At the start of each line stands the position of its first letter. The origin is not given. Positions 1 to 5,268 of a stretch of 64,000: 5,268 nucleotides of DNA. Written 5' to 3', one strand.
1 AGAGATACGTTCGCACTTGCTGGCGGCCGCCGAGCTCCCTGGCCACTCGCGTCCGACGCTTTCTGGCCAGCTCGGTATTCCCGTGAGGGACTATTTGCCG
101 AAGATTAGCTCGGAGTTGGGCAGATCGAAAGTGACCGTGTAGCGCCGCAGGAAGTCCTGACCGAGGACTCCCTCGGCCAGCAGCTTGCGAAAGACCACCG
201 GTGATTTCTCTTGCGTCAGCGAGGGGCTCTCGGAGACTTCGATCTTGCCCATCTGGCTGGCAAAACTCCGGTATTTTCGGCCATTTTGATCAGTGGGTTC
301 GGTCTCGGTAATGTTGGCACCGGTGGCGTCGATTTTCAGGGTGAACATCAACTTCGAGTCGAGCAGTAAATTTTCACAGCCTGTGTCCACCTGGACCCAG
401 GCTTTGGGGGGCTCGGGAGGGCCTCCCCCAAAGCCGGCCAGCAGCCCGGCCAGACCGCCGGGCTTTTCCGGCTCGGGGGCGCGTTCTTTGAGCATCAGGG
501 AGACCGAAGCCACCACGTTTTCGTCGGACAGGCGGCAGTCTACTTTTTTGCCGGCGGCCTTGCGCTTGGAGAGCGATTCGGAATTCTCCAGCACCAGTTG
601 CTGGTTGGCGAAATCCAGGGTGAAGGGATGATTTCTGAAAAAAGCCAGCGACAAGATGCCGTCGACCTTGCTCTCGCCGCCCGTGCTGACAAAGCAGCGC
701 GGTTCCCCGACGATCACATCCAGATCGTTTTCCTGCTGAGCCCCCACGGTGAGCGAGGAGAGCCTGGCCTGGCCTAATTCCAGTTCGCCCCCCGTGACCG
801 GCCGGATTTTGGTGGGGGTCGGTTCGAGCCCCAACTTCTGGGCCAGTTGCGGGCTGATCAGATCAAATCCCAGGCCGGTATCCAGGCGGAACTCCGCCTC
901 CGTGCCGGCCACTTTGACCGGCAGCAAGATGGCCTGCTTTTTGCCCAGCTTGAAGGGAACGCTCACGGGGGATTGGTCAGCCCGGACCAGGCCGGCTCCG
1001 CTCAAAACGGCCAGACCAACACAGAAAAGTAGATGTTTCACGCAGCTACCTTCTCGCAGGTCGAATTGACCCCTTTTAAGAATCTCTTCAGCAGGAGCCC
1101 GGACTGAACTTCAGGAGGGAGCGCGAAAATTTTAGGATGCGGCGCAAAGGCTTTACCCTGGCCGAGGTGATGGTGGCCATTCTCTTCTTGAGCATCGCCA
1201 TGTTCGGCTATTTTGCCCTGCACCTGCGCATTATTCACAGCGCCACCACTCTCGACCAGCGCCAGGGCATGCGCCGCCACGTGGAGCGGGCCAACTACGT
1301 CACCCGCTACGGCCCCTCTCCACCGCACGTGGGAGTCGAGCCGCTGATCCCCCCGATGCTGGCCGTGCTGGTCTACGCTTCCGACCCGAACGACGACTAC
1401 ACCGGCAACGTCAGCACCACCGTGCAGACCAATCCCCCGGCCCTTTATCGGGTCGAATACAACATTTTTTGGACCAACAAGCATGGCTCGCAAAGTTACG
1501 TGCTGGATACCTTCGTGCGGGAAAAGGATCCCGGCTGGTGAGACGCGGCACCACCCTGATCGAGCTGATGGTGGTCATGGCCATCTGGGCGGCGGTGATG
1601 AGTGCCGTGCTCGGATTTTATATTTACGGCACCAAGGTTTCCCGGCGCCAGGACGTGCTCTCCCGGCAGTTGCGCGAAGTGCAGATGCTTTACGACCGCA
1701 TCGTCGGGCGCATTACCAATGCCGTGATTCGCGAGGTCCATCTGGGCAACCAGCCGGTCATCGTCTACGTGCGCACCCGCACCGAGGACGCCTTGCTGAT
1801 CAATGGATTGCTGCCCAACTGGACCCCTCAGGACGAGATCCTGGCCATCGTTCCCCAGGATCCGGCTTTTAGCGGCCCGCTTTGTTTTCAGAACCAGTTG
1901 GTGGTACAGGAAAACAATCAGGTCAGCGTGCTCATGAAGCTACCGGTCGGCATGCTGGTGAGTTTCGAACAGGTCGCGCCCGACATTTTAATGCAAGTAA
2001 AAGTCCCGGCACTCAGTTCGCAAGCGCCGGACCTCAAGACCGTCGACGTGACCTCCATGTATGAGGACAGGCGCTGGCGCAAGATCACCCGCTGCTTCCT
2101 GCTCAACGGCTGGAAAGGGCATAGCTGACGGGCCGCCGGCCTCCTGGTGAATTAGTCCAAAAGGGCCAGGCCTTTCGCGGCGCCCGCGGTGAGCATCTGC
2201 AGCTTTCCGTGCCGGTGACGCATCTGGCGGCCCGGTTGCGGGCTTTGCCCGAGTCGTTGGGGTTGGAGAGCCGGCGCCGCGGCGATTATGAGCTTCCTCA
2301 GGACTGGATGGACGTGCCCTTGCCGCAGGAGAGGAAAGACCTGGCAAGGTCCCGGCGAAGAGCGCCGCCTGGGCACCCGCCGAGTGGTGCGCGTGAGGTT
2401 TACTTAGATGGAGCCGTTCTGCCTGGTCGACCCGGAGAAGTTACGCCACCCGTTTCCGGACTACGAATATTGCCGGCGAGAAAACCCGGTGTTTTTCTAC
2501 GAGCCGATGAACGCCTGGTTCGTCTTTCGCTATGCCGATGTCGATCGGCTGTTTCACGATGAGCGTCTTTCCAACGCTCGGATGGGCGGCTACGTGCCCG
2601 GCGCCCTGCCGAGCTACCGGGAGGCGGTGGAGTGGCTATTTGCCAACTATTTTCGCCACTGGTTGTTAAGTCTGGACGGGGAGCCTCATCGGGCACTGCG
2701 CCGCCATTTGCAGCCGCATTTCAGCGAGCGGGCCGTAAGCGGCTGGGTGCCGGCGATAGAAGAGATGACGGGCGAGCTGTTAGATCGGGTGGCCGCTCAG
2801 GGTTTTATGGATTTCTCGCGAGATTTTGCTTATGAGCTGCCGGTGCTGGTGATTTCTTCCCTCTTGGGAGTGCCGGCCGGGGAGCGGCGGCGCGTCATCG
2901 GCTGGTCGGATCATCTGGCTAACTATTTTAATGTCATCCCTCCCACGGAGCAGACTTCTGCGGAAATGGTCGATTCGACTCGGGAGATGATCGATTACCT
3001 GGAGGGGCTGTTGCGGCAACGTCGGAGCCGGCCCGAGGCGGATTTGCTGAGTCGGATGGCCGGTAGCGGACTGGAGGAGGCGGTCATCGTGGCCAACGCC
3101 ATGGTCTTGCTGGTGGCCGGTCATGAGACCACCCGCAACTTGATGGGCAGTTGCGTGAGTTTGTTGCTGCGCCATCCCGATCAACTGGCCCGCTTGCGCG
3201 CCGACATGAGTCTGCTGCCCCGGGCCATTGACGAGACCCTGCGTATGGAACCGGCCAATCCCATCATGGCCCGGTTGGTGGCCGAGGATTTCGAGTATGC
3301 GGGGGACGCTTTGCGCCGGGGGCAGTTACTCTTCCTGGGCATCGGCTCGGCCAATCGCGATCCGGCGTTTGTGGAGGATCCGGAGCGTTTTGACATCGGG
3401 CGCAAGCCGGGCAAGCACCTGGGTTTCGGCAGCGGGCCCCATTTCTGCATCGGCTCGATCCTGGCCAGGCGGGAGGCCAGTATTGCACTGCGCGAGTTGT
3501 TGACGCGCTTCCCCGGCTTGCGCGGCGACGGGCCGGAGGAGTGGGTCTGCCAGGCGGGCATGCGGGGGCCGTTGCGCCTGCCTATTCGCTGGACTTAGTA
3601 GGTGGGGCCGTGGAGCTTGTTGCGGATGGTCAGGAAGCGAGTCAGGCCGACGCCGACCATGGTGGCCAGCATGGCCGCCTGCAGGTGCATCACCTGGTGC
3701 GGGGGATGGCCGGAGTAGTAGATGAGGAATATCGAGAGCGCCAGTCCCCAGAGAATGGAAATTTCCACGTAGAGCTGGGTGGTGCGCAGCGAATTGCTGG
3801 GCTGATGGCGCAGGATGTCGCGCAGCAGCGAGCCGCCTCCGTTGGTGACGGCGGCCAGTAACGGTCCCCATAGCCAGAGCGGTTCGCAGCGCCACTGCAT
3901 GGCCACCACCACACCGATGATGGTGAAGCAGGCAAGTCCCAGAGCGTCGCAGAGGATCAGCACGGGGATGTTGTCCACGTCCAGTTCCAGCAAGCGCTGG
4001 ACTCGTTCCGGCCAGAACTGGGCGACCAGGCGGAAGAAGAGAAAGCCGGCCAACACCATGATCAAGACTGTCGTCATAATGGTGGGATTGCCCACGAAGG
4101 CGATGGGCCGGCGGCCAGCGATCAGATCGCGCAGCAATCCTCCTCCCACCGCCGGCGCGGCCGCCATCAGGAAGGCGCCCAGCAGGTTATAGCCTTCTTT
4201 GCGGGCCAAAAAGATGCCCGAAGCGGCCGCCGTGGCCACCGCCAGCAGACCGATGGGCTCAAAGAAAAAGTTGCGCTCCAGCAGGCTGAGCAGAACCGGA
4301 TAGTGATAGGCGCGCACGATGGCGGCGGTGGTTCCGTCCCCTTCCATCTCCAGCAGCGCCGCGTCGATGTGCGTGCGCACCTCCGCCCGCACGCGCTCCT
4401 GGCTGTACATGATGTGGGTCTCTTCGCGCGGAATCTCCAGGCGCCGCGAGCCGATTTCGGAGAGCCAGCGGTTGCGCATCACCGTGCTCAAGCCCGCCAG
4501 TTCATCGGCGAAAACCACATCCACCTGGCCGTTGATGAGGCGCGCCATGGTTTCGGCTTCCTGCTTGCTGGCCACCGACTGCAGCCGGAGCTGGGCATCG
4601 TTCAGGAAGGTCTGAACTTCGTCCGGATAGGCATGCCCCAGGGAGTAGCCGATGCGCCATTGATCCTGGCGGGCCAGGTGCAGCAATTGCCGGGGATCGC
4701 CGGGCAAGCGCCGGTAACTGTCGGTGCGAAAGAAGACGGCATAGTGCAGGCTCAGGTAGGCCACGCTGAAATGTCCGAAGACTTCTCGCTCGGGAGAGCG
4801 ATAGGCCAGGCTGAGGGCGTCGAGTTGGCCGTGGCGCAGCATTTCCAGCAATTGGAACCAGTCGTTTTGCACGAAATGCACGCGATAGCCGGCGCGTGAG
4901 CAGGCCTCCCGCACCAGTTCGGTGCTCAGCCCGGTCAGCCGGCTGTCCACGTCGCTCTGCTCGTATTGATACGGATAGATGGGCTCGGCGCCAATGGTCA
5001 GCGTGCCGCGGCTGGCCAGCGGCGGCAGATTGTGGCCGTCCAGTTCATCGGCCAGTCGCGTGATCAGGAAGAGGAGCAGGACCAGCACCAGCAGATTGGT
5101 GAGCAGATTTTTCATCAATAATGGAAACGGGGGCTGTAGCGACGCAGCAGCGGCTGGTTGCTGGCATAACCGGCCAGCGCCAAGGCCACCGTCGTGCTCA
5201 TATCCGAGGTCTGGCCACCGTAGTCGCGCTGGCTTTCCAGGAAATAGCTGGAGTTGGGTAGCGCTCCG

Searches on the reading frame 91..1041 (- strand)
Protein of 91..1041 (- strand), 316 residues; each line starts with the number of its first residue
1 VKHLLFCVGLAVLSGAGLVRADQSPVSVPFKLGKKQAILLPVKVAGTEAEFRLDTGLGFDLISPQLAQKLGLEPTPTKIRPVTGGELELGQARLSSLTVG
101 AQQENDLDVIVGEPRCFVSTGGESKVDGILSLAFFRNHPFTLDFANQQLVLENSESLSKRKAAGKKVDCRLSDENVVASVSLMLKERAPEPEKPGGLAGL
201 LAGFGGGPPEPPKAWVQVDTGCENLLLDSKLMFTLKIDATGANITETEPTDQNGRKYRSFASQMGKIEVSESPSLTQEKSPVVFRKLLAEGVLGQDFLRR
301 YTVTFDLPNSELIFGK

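Call 25: search_protein_families(library=pfam, proteins=[window:91-1041:-], max_evalue=0.001)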
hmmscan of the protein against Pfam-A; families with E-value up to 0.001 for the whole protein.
window:91-1041:- (316 aa): 2 families
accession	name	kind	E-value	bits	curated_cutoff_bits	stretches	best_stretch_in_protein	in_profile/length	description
PF13650.11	Asp_protease_2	-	5e-15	56.4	24.3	1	41-133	2-89/90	Aspartyl protease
PF13975.11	gag-asp_proteas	-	7.7e-13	49.3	28.2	1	41-115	2-79/92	gag-polyprotein putative aspartyl protease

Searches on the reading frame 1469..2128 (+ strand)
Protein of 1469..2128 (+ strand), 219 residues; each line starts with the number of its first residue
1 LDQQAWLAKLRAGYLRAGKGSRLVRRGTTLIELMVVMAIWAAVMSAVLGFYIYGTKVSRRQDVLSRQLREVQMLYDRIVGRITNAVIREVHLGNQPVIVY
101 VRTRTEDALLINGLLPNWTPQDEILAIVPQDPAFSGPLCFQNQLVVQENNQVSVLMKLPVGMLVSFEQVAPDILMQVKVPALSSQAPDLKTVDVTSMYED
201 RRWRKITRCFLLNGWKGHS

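Call 25: search_protein_families(library=pfam, proteins=[window:1469-2128:+], max_evalue=0.001)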
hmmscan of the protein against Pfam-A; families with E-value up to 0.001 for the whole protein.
window:1469-2128:+ (219 aa): 1 family
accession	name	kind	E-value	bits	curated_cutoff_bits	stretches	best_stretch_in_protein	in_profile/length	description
PF07963.17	N_methyl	-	0.00028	20.8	21.2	1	25-48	4-27/27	Prokaryotic N-terminal methylation motif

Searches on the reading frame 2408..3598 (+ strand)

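Call 25: search_protein_families(library=pfam, proteins=[window:2408-3598:+], max_evalue=0.001)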
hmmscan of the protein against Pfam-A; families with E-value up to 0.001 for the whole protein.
window:2408-3598:+ (396 aa): 1 family
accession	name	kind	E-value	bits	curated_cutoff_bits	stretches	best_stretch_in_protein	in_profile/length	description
PF00067.27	p450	-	2.3e-26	93.1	22.8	1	88-368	89-432/462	Cytochrome P450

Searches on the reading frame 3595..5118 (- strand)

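Call 25: search_protein_families(library=pfam, proteins=[window:3595-5118:-], max_evalue=0.001)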
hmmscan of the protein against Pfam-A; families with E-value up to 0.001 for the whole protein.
window:3595-5118:- (507 aa): 2 families
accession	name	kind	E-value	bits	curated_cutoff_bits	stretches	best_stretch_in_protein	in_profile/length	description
PF03458.18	Gly_transporter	-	4.1e-23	81.5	23.5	2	291-361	5-76/78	Glycine transporter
PF00497.25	SBP_bac_3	-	5.4e-15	55.8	26.4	1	40-271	1-129/132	Bacterial extracellular solute-binding proteins, family 3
